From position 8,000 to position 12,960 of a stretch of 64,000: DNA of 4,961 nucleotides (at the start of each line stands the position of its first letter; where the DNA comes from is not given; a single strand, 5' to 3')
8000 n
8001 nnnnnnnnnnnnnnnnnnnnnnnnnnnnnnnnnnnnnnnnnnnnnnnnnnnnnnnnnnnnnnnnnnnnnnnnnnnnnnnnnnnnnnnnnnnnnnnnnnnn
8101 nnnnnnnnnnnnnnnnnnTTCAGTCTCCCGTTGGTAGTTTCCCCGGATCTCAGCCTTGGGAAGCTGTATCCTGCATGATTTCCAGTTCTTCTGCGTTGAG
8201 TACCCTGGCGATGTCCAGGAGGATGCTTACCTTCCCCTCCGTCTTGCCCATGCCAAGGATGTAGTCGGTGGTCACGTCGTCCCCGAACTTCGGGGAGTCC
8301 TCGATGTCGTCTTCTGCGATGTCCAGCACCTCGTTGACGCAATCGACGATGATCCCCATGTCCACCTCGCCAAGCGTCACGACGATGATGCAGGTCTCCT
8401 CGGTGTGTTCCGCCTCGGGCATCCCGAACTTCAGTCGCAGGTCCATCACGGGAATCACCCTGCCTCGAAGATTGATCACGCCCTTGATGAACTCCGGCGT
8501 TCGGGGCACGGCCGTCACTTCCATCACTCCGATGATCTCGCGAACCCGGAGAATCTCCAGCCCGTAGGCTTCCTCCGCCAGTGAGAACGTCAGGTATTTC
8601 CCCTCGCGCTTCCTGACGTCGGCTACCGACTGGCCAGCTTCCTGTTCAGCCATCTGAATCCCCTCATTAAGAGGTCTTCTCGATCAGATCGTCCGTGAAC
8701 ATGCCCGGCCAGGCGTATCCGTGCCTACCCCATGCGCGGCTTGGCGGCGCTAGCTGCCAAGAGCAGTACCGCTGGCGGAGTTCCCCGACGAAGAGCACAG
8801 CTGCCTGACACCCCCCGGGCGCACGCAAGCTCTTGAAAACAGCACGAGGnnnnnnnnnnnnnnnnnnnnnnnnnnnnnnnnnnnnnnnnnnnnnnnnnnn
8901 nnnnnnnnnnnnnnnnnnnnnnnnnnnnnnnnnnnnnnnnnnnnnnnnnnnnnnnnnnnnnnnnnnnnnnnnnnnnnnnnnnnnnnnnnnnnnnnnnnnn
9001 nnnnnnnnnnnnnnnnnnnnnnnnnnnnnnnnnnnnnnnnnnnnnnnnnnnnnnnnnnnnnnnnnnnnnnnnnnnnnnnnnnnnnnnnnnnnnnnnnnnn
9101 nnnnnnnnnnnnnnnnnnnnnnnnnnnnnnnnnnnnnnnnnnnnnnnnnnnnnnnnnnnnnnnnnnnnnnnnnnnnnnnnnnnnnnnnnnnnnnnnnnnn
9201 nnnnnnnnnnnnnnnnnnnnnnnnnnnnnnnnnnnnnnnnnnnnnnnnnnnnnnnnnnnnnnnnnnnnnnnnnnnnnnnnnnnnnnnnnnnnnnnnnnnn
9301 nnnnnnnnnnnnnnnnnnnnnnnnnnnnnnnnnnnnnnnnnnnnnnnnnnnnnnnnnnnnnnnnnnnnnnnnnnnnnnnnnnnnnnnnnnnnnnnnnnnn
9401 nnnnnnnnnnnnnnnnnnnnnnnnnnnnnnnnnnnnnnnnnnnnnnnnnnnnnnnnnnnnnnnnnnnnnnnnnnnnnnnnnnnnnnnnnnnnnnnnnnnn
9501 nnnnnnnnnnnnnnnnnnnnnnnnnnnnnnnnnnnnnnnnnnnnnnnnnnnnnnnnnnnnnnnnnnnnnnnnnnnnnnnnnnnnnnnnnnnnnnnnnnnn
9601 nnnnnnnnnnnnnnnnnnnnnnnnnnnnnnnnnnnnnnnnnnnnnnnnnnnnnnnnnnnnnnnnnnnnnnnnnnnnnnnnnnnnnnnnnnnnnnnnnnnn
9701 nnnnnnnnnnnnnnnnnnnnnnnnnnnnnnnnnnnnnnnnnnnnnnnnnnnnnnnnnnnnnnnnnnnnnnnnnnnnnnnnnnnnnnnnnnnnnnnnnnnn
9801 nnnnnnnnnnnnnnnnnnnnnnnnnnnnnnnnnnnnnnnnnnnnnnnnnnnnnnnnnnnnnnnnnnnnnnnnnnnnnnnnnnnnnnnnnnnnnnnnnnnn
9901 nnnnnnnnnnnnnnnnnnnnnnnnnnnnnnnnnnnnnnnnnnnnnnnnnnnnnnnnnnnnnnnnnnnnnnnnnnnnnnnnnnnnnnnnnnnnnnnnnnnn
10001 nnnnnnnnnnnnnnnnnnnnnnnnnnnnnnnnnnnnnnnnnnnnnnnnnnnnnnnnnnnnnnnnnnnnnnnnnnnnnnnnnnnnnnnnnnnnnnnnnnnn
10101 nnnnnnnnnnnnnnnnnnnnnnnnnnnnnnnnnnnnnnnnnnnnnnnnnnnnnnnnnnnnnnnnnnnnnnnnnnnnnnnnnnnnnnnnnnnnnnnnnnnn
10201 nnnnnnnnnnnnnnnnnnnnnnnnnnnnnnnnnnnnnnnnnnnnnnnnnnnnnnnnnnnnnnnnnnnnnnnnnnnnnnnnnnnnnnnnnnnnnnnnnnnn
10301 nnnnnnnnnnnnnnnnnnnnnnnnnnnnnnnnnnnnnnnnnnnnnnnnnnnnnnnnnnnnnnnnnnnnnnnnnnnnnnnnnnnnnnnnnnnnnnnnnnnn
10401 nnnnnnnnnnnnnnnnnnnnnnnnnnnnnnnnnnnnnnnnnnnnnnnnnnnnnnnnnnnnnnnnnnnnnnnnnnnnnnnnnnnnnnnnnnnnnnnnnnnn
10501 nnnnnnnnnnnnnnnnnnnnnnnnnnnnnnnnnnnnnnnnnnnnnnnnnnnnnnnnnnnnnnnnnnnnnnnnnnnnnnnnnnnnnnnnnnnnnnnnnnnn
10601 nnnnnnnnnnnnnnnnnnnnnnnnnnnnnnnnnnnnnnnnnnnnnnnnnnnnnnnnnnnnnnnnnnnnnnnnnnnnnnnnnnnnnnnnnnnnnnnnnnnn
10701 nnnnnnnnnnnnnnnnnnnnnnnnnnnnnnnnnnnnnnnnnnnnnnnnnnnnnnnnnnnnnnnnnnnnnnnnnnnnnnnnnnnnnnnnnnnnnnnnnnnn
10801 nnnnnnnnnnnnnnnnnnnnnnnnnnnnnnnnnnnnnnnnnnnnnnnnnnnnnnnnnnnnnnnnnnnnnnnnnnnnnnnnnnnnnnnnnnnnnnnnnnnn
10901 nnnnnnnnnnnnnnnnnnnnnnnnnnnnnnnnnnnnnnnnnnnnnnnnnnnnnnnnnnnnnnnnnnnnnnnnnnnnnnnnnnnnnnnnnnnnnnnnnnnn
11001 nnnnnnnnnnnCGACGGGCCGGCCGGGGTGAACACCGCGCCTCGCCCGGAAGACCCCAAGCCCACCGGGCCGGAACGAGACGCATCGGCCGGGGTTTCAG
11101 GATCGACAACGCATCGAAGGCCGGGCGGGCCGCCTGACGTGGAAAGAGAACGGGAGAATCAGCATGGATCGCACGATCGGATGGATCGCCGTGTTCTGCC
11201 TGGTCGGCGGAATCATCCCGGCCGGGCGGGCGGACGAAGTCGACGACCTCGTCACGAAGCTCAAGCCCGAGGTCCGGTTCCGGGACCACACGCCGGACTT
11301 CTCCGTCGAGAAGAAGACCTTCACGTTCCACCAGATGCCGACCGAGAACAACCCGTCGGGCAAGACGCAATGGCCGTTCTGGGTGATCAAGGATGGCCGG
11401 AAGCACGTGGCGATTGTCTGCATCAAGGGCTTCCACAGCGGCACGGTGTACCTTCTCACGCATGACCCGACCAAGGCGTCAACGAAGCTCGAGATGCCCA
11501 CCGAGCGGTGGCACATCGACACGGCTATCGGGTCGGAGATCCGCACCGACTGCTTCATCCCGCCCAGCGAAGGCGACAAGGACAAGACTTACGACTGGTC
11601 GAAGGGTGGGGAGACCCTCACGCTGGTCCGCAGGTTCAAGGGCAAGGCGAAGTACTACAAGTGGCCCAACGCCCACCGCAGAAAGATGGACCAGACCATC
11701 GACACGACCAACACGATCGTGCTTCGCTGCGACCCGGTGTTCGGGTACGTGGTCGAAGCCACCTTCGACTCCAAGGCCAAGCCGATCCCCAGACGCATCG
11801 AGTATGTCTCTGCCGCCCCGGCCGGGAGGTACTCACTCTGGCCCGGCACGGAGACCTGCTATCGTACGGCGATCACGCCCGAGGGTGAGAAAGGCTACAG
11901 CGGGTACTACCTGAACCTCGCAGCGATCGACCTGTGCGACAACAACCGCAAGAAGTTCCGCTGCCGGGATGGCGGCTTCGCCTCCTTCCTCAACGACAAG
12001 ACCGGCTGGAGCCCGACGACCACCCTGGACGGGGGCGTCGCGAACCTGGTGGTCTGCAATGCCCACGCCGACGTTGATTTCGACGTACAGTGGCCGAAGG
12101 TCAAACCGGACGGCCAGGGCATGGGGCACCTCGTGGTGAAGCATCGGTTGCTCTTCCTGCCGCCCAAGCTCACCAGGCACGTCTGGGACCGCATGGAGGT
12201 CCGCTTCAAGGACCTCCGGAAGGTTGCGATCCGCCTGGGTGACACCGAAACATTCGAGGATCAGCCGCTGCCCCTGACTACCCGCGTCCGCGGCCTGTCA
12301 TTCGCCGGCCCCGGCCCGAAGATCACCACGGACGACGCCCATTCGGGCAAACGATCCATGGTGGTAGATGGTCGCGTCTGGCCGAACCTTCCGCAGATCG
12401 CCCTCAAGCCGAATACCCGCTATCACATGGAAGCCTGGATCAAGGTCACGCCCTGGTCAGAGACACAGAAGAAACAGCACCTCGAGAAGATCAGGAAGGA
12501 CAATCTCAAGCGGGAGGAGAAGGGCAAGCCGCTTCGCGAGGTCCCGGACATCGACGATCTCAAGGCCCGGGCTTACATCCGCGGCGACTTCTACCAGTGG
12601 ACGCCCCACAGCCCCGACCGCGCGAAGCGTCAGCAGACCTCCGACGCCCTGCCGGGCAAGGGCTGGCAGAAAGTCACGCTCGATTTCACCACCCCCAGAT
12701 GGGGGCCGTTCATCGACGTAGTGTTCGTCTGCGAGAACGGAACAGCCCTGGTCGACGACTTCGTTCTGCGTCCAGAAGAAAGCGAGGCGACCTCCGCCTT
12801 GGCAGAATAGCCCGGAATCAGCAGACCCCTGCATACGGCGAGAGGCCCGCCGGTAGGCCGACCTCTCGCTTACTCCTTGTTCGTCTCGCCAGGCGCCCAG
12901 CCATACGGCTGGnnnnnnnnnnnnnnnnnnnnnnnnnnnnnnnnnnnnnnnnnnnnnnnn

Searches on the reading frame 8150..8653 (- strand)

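Call 92: search_protein_families(library=pfam, proteins=[window:8150-8653:-], max_evalue=0.001)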
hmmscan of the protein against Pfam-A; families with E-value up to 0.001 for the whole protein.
window:8150-8653:- (167 aa): 1 family
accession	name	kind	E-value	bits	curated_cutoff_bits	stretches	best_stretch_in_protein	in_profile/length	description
PF01584.24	CheW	-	1.6e-39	135.2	23.5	1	19-155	1-137/138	CheW-like domain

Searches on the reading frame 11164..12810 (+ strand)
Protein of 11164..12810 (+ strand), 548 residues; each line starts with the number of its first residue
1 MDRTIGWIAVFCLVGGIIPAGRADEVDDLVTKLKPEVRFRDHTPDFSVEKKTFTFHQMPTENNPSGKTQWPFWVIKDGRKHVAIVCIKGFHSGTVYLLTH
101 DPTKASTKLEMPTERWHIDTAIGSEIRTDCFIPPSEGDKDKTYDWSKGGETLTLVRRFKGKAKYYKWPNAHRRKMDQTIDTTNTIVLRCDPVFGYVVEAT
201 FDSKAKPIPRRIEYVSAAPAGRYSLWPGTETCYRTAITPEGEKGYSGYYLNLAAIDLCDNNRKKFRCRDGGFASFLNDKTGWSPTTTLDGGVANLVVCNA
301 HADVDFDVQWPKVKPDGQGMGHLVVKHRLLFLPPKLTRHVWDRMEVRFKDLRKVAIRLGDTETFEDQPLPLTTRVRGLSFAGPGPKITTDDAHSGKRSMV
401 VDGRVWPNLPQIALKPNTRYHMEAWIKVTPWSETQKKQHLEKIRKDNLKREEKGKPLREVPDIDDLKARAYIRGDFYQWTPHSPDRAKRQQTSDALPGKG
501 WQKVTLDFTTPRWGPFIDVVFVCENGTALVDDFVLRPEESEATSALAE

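Call 26: search_protein_families(library=pfam, proteins=[window:11164-12810:+], max_evalue=0.001)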
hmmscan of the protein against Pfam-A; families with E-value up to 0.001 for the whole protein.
window:11164-12810:+ (548 aa): 1 family
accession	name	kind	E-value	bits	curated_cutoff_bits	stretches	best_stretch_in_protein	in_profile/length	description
PF02018.23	CBM_4_9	-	0.00077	20.3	25.9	0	362-429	7-74/136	Carbohydrate binding domain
